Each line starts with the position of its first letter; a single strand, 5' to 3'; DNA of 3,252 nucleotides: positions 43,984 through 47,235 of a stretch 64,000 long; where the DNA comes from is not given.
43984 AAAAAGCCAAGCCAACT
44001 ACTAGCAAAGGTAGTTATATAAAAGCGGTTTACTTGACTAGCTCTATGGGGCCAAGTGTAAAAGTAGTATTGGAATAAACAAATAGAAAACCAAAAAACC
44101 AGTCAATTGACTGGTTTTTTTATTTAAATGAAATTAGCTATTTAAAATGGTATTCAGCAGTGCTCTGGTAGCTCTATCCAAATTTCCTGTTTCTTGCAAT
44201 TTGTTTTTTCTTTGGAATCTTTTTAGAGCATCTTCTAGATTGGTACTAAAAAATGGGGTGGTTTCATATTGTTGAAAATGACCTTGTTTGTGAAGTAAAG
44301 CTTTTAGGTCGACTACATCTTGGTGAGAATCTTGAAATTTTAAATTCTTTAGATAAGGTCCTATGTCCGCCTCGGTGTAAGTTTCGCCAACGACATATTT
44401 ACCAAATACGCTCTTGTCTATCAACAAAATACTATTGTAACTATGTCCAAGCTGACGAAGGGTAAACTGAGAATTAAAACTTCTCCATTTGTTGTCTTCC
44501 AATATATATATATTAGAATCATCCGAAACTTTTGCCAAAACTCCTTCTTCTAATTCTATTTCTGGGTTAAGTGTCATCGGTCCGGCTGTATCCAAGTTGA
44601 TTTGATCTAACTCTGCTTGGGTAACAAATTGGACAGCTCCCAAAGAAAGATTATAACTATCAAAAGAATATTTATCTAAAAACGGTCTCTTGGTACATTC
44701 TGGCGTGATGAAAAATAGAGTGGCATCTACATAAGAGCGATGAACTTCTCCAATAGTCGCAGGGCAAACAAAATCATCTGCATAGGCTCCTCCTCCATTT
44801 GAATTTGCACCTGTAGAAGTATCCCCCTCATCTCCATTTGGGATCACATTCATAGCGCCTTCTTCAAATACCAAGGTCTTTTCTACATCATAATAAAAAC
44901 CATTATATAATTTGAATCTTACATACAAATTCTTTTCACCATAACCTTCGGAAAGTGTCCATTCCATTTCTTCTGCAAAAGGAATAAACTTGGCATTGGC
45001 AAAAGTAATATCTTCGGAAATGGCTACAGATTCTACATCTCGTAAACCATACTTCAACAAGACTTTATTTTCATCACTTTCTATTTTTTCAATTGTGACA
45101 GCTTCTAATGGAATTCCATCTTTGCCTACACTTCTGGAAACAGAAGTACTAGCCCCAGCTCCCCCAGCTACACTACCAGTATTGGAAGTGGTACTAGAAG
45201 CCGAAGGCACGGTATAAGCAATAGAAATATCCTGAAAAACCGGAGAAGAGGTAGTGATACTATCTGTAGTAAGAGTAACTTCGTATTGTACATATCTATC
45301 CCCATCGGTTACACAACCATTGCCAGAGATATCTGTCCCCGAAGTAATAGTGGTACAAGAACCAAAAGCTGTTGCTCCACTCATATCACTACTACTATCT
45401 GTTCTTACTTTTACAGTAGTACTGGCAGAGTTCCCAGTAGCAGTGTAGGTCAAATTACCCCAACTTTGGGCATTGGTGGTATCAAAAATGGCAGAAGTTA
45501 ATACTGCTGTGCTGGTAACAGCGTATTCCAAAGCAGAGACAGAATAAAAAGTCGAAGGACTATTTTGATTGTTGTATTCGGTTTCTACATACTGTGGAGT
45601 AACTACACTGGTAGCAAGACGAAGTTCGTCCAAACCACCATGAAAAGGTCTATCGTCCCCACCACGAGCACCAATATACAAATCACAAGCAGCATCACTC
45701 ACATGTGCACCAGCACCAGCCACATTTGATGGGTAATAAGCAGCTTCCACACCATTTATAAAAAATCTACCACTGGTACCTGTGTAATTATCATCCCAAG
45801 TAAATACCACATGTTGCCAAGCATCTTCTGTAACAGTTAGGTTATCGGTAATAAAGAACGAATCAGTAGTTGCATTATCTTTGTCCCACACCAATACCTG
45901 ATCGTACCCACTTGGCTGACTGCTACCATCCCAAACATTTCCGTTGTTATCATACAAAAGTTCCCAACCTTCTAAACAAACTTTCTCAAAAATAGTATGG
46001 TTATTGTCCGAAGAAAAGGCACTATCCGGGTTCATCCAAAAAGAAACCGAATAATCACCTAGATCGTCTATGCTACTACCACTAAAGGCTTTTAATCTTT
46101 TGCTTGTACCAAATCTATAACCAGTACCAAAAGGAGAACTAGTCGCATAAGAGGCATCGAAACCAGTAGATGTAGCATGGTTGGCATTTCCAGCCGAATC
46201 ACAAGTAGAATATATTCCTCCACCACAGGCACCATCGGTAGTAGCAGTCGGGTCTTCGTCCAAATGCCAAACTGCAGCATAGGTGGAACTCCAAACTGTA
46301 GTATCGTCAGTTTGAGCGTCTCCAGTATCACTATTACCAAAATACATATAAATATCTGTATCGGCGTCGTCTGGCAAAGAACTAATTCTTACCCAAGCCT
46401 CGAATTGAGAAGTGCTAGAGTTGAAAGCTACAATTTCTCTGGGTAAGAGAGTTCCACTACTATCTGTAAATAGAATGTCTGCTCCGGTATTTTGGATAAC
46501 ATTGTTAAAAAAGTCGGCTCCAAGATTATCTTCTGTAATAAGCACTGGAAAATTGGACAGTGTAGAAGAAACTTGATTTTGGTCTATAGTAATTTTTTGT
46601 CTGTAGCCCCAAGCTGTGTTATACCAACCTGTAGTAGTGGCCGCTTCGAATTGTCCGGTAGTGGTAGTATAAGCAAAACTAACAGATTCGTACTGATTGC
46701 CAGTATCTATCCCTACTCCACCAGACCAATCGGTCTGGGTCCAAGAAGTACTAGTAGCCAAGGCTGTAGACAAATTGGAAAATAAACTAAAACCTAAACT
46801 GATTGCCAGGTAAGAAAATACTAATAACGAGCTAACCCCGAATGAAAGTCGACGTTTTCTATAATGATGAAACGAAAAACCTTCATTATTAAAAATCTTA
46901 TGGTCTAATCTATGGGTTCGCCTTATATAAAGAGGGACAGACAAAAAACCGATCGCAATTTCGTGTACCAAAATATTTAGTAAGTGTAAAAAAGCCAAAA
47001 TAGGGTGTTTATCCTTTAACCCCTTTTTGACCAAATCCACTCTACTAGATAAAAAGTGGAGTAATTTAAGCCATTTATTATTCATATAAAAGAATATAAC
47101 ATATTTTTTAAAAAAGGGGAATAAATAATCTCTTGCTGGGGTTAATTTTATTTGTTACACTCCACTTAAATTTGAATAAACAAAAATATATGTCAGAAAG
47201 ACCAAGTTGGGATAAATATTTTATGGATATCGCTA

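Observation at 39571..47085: Paralogous giant DUF2341-LamG-peptidoglycan-binding membrane proteins bracket an orphaned rplA and break the conserved rplK-rplA linkage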

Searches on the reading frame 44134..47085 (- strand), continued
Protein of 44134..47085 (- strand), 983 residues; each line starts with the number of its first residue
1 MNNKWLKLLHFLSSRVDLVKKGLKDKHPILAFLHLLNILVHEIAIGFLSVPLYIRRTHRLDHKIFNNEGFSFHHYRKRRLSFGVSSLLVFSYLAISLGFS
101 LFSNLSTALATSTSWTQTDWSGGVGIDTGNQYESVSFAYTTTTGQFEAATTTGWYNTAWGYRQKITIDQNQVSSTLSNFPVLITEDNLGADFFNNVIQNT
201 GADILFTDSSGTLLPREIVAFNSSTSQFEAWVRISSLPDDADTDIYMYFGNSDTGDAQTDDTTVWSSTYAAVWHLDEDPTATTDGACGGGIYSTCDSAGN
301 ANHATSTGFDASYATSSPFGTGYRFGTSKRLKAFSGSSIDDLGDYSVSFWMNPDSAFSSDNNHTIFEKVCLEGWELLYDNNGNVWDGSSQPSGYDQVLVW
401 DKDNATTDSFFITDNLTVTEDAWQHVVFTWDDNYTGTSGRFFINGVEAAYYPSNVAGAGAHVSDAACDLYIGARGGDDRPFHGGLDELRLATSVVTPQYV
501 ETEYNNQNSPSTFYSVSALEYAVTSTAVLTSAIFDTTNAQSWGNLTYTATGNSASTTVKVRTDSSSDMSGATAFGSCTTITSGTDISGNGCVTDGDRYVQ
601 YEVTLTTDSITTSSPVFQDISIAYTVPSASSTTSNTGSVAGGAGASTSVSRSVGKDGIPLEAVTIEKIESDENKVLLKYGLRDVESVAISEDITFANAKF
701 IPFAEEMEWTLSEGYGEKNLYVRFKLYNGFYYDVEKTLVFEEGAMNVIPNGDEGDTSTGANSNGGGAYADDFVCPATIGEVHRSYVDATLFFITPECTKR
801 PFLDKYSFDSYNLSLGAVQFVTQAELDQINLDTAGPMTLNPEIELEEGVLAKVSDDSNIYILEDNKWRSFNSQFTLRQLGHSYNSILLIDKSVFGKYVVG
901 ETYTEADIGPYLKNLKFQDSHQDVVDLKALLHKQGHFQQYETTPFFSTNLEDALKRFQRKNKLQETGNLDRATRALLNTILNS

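Call 79: find_homologous_proteins(query=P0003)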
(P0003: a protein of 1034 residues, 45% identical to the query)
Query P0003 (1034 aa): 179 proteins with E <= 0.001 among 8000 candidates; the best 120 are listed.
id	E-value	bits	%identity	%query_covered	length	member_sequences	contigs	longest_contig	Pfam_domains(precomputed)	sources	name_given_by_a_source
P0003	0.0e+0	2331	100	100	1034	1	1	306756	PF10102.15,PF01471.24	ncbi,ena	-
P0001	1.8e-261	889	45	100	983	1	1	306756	PF13385.14,PF10102.15,PF01471.24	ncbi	-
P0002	9.6e-249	847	46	100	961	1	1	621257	PF13385.14,PF10102.15,PF01471.24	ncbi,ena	-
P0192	2.3e-165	571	52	51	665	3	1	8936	PF10102.15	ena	-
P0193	4.6e-142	493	35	36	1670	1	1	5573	PF13385.14,PF10102.15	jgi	jgi:hypothetical protein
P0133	8.8e-122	426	41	61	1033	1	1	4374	PF03160.21,PF10102.15,PF01471.24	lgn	-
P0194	2.4e-114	402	30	37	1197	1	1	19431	PF13385.14,PF10102.15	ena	-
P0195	1.2e-110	389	30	38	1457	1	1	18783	PF13385.14,PF10102.15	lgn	-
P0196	1.6e-107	379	32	40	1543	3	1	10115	PF13927.13,PF13385.14,PF10102.15,PF02210.32,PF05345.19,PF00630.26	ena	-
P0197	1.8e-105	372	31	40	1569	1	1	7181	PF13927.13,PF13385.14,PF10102.15,PF02210.32,PF05345.19,PF00054.31,PF00630.26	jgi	jgi:hypothetical protein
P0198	2.8e-101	358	32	40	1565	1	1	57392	PF13927.13,PF13385.14,PF10102.15,PF02210.32,PF05345.19,PF00630.26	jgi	jgi:hypothetical protein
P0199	5.0e-101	358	31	37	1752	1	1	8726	PF07953.21,PF13385.14,PF10102.15,PF02210.32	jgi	jgi:hypothetical protein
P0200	5.3e-99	351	33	37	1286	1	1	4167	PF13385.14,PF10102.15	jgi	jgi:hypothetical protein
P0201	1.1e-92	330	31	39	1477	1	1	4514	PF02369.23,PF13385.14,PF10102.15,PF09134.17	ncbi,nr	ncbi:MAG: DUF2341 domain-containing protein, partial [Verrucomicrobiales bacterium]|nr:DUF2341 domai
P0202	1.9e-89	319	29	39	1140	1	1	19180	PF13385.14,PF10102.15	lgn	-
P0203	2.4e-87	312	31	38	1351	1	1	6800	PF13385.14,PF10102.15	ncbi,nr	ncbi:MAG: DUF2341 domain-containing protein, partial [Methanomicrobiales archaeon]|nr:DUF2341 domain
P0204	6.5e-86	308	29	39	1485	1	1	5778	PF07953.21,PF13385.14,PF10102.15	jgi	jgi:hypothetical protein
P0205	1.2e-83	300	30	37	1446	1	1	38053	PF13385.14,PF10102.15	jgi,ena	-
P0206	8.4e-83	297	32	37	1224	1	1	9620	PF13385.14,PF10102.15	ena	-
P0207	6.4e-82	294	33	38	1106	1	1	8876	PF13385.14,PF10102.15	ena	-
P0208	8.6e-72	261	31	38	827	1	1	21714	PF13385.14,PF10102.15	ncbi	-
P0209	2.3e-71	259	36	37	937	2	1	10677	PF13385.14,PF10102.15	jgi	jgi:hypothetical protein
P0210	3.2e-70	256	28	48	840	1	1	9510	PF13385.14,PF10102.15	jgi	jgi:hypothetical protein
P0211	1.8e-68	250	30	39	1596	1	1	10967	PF13385.14,PF10102.15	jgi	-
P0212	1.3e-67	247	33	37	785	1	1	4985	PF13385.14,PF10102.15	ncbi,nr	ncbi:MAG TPA: DUF2341 domain-containing protein, partial [Bryobacteraceae bacterium]|nr:DUF2341 doma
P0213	1.7e-66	243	28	37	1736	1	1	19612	PF13385.14,PF18962.8,PF10102.15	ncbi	-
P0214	1.4e-64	237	30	38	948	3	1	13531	PF13385.14,PF10102.15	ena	-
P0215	4.6e-62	229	31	42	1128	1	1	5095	PF13927.13,PF13385.14,PF10102.15,PF02210.32,PF05345.19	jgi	jgi:hypothetical protein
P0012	9.1e-62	228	29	37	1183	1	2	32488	PF13385.14,PF10102.15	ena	-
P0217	7.3e-61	225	35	50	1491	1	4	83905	PF00150.25,PF13385.14,PF10102.15,PF00041.28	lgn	-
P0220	6.8e-59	218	29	37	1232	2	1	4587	PF13385.14,PF10102.15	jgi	-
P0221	1.7e-58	217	31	36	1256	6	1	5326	PF00801.27,PF23958.2,PF13385.14,PF10102.15,PF18911.7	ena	-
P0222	2.0e-58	217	33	36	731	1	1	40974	PF07953.21,PF13385.14,PF10102.15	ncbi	-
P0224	3.3e-57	213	32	37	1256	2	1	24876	PF00801.27,PF23958.2,PF13385.14,PF10102.15,PF18911.7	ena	-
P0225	7.9e-57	211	31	55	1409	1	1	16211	PF25059.2,PF13385.14,PF25788.3,PF10102.15,PF00041.28,PF19077.7,PF16656.12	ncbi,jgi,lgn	jgi:hypothetical protein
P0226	1.2e-56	211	30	37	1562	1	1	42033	PF13385.14,PF10102.15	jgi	-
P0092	2.2e-56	210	35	51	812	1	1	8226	PF13385.14,PF10102.15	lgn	-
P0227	4.1e-56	209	33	38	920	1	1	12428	PF02369.23,PF13385.14,PF10102.15,PF02210.32,PF00054.31,PF09134.17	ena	-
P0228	4.2e-54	202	33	54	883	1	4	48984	PF13385.14,PF01476.27,PF10102.15,PF13620.13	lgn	-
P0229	3.6e-53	199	36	51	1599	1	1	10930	PF01551.30,PF13385.14,PF10102.15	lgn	-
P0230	2.8e-52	196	30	38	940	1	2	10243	PF13385.14,PF10102.15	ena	-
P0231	2.9e-52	196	30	37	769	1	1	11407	PF13385.14,PF10102.15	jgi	jgi:hypothetical protein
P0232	8.0e-52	195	34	41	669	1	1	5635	PF13385.14,PF10102.15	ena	-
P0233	1.5e-51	194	30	38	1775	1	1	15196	PF07953.21,PF13385.14,PF18290.8,PF25788.3,PF10102.15,PF02210.32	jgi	jgi:hypothetical protein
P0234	5.8e-50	189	32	36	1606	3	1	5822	PF13715.13,PF13385.14,PF01476.27,PF10102.15,PF13620.13,PF00041.28,PF13088.13,PF16656.12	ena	-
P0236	1.6e-49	187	37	18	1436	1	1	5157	PF07953.21,PF13385.14,PF10102.15,PF00041.28,PF19077.7,PF16656.12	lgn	-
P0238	7.1e-48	182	28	36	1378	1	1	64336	PF13385.14,PF10102.15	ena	-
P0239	7.6e-48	182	32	37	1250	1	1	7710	PF00801.27,PF13385.14,PF10102.15,PF18911.7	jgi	jgi:PKD repeat protein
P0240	1.3e-47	181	30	45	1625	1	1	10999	PF16655.13,PF25059.2,PF13385.14,PF10102.15,PF00041.28,PF16656.12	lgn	-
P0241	8.2e-47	178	30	50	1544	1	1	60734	PF13385.14,PF10102.15,PF00041.28,PF16656.12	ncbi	-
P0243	2.1e-45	174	30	38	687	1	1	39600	PF13385.14,PF10102.15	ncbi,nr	ncbi:MAG: DUF2341 domain-containing protein, partial [bacterium]|nr:DUF2341 domain-containing protei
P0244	6.9e-43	165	34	36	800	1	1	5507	PF13287.13,PF13385.14,PF13290.14,PF10102.15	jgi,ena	-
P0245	2.3e-42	163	30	36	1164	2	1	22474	PF17957.8,PF13385.14,PF10102.15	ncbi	ncbi:MAG: DUF2341 domain-containing protein, partial [Promethearchaeota archaeon]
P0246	2.4e-42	163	31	24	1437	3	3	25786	PF13385.14,PF10102.15,PF00041.28,PF16656.12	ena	-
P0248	1.1e-41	161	34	19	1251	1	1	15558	PF13385.14,PF10102.15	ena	-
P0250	5.0e-40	156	32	37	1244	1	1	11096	PF13385.14,PF10102.15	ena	-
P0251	5.3e-38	149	33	24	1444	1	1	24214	PF13385.14,PF10102.15,PF16656.12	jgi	jgi:uncharacterized protein DUF2341/concanavalin A-like lectin/glucanase superfamily protein/purple 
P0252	5.5e-37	146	30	38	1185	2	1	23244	PF13385.14,PF10102.15,PF02210.32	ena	-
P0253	1.0e-36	145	28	38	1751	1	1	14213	PF13385.14,PF10102.15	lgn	-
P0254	1.1e-36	145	30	37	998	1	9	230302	PF07953.21,PF13385.14,PF10102.15,PF02210.32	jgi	-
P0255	1.2e-36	145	29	38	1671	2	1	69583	PF01839.30,PF23727.2,PF25292.1,PF13517.13,PF13385.14,PF10102.15,PF02210.32,PF16656.12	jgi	jgi:ketosteroid isomerase-like protein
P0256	3.3e-36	143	33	41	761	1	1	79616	PF17957.8,PF13385.14,PF10102.15,PF16656.12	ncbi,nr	ncbi:MAG: DUF2341 domain-containing protein [Candidatus Doudnabacteria bacterium]|nr:DUF2341 domain-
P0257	9.2e-36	142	34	36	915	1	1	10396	PF13385.14,PF13570.14,PF10102.15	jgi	jgi:hypothetical protein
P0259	1.3e-34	138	31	37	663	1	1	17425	PF00801.27,PF13385.14,PF07790.17,PF10102.15,PF18911.7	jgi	jgi:PKD repeat protein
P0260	4.1e-34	136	36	38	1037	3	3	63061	PF28247.1,PF28238.1,PF02369.23,PF13385.14,PF10102.15,PF09134.17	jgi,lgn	jgi:hypothetical protein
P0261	3.1e-33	133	32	39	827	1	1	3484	PF03160.21,PF13385.14,PF10102.15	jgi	jgi:hypothetical protein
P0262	4.1e-33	133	34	37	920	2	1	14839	PF13385.14,PF10102.15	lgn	-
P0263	4.7e-33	133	29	45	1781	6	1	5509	PF13385.14,PF10102.15,PF02210.32,PF01364.25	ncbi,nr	ncbi:MAG TPA: DUF2341 domain-containing protein [Dehalococcoidales bacterium]|nr:DUF2341 domain-cont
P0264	1.2e-32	131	33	40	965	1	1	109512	PF13385.14,PF18962.8,PF10102.15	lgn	-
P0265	5.0e-32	129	32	36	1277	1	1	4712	PF13385.14,PF10102.15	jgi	-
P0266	6.2e-32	129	27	49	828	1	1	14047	PF13385.14,PF10102.15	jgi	jgi:predicted ribosomally synthesized peptide with SipW-like signal peptide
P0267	1.9e-31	127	31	37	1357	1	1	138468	PF13385.14,PF00149.34,PF10102.15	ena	-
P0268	5.1e-31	126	29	38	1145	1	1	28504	PF13385.14,PF10102.15,PF02210.32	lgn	-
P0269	6.3e-31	126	31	37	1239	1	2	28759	PF13385.14,PF10102.15,PF01364.25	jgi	jgi:hypothetical protein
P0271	9.7e-31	125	43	14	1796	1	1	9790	PF13385.14,PF10102.15,PF00041.28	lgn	-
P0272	1.2e-30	125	33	37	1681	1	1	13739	PF07953.21,PF13385.14,PF02973.23,PF10102.15,PF02210.32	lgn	-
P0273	1.5e-30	124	31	37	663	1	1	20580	PF00801.27,PF13385.14,PF07790.17,PF10102.15,PF18911.7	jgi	jgi:PKD repeat protein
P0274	1.9e-30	124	33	38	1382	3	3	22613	PF28243.1,PF28247.1,PF28238.1,PF13385.14,PF10102.15,PF20419.5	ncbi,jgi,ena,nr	ncbi:MAG TPA: DUF2341 domain-containing protein [Burkholderiales bacterium]|nr:DUF2341 domain-contai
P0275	2.0e-30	124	32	37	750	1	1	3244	PF13385.14,PF10102.15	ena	-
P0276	5.9e-30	122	33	37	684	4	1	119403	PF00801.27,PF07953.21,PF13385.14,PF07790.17,PF10102.15,PF18911.7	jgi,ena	-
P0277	6.9e-30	122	28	35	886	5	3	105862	PF13385.14,PF10102.15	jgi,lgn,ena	jgi:hypothetical protein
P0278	7.6e-30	122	39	13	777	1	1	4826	PF13385.14,PF10102.15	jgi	-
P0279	1.3e-29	121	38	13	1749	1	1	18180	PF07953.21,PF00354.25,PF13385.14,PF02973.23,PF10102.15,PF02210.32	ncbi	ncbi:MAG: DUF2341 domain-containing protein [Candidatus Falkowbacteria bacterium]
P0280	2.2e-29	121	37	19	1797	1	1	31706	PF13385.14,PF10102.15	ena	-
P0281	4.9e-29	119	30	38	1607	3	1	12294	PF13385.14,PF10102.15,PF01835.26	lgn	-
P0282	6.3e-29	119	29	36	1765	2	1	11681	PF13385.14,PF10102.15,PF01364.25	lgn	-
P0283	1.4e-28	118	29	37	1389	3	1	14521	PF13385.14,PF10102.15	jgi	jgi:hypothetical protein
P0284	1.6e-28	118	27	38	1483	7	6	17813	PF13385.14,PF10102.15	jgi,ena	-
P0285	1.8e-28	118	32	38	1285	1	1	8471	PF07953.21,PF00354.25,PF13385.14,PF10102.15,PF02210.32,PF00054.31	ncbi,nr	ncbi:MAG: DUF2341 domain-containing protein [bacterium]|nr:DUF2341 domain-containing protein [bacter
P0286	3.7e-28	116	33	37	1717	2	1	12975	PF25549.1,PF13385.14,PF10102.15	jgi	jgi:uncharacterized repeat protein (TIGR01451 family)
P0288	7.1e-28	116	28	17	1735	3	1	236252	PF07953.21,PF06439.19,PF00354.25,PF13385.14,PF10102.15,PF02210.32,PF00054.31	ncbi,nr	ncbi:MAG: DUF2341 domain-containing protein [bacterium]|nr:DUF2341 domain-containing protein [bacter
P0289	7.7e-28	115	33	36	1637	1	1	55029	PF13385.14,PF10102.15,PF00041.28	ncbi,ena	-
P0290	1.1e-27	115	43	13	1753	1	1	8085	PF07953.21,PF06439.19,PF13385.14,PF02973.23,PF10102.15,PF02210.32,PF00054.31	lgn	-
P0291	1.3e-27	115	33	37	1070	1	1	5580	PF13385.14,PF10102.15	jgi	jgi:hypothetical protein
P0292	3.8e-27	113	33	38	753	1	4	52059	PF13715.13,PF13385.14,PF01476.27,PF10102.15,PF13620.13,PF00041.28,PF16656.12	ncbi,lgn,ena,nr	ncbi:MAG: DUF2341 domain-containing protein [Patescibacteria group bacterium]|nr:DUF2341 domain-cont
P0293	5.2e-27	113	32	38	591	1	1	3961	PF13385.14,PF10102.15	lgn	-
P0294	7.9e-27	112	32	37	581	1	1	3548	PF13385.14,PF10102.15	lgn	-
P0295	1.5e-26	111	31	36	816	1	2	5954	PF13385.14,PF10102.15,PF14252.12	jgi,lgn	jgi:Domain of unknown function (DUF4347)/Concanavalin A-like lectin/glucanases superfamily/Domain of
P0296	2.9e-26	110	32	37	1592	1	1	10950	PF05567.18,PF13385.14,PF10102.15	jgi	-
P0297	3.3e-26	110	29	36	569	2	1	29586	PF13385.14,PF18962.8,PF10102.15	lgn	-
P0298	1.0e-25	108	29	39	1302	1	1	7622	PF13385.14,PF10102.15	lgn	-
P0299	1.7e-25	108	28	38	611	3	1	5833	PF17963.8,PF17892.8,PF13385.14,PF16640.12,PF17803.8,PF10102.15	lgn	-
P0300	2.3e-25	107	29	38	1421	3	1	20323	PF13385.14,PF08534.17,PF09294.17,PF10102.15,PF00578.28,PF00041.28,PF16656.12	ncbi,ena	-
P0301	2.5e-25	107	44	12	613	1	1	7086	PF13385.14,PF10102.15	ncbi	-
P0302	3.2e-25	107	26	39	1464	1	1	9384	PF13385.14,PF10102.15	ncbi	ncbi:MAG: DUF2341 domain-containing protein [Candidatus Methylomirabilales bacterium]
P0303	4.0e-25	106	43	13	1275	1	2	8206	PF00801.27,PF13385.14,PF10102.15,PF18911.7,PF16656.12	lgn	-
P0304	4.7e-25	106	42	13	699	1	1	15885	PF13573.13,PF13385.14,PF10102.15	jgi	jgi:hypothetical protein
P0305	1.4e-24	105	30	38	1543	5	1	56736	PF18657.7,PF18676.7,PF13385.14,PF10102.15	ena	-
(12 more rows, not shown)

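Call 80: find_encoding_contigs(protein=P0192, flank=9000, max_places=3)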
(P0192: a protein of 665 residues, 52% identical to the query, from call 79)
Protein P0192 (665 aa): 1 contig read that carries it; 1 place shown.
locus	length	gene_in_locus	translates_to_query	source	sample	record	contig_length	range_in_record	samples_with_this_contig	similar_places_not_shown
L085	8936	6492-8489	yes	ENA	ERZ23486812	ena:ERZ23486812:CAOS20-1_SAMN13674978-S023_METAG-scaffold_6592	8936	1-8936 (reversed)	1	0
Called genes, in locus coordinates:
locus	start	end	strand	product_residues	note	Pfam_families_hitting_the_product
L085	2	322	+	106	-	?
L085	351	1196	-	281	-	-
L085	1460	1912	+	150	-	-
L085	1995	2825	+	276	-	PF01336:tRNA_anti-codon, PF00152:tRNA-synt_2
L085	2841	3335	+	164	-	PF00152:tRNA-synt_2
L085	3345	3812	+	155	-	-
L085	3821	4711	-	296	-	-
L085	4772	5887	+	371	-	PF17125:Methyltr_RsmF_N, PF22458:RsmF-B_ferredox (weak), PF01189:Methyltr_RsmB-F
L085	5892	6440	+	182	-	-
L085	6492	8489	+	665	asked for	PF10102:DUF2341 (weak)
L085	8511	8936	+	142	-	?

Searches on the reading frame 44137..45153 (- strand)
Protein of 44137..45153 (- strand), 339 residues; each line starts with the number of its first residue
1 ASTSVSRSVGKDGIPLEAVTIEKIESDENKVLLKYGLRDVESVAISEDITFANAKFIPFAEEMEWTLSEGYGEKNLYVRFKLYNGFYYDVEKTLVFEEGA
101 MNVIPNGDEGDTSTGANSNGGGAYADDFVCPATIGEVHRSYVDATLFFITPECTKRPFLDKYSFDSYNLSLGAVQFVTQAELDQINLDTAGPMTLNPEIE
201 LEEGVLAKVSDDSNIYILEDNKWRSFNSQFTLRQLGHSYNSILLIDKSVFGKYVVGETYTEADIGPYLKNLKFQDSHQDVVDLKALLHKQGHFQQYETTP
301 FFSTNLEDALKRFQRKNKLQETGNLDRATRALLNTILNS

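Call 29: find_homologous_proteins(query=window:44137-45123:-)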
Query window:44137-45123:-: 1489 candidates shared short words with the query, none scored E <= 0.001.

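Call 57: search_solved_structures(query=window:44137-45153:-, max_evalue=1)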
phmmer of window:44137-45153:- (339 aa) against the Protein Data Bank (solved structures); distinct sequences matched with E-value up to 1: 7.
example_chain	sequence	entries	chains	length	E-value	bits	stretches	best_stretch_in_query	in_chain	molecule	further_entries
4c2h_A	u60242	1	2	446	0.12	14.7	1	270-335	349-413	CARBOXY-TERMINAL PROCESSING PROTEASE CTPB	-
4c2f_A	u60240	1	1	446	0.12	14.7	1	270-335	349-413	CARBOXY-TERMINAL PROCESSING PROTEASE CTPB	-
4c2c_A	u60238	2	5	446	0.12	14.7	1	270-335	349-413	CARBOXY-TERMINAL PROCESSING PROTEASE CTPB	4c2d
4c2e_A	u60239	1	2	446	0.12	14.6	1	270-335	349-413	CARBOXY-TERMINAL PROCESSING PROTEASE CTPB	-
4c2g_A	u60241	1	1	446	0.12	14.6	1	270-335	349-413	CARBOXY-TERMINAL PROCESSING PROTEASE CTPB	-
5l3s_B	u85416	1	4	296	0.5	12.6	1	158-221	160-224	Signal recognition particle receptor FtsY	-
5l3w_A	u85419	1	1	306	0.54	12.5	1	158-221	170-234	Signal recognition particle receptor FtsY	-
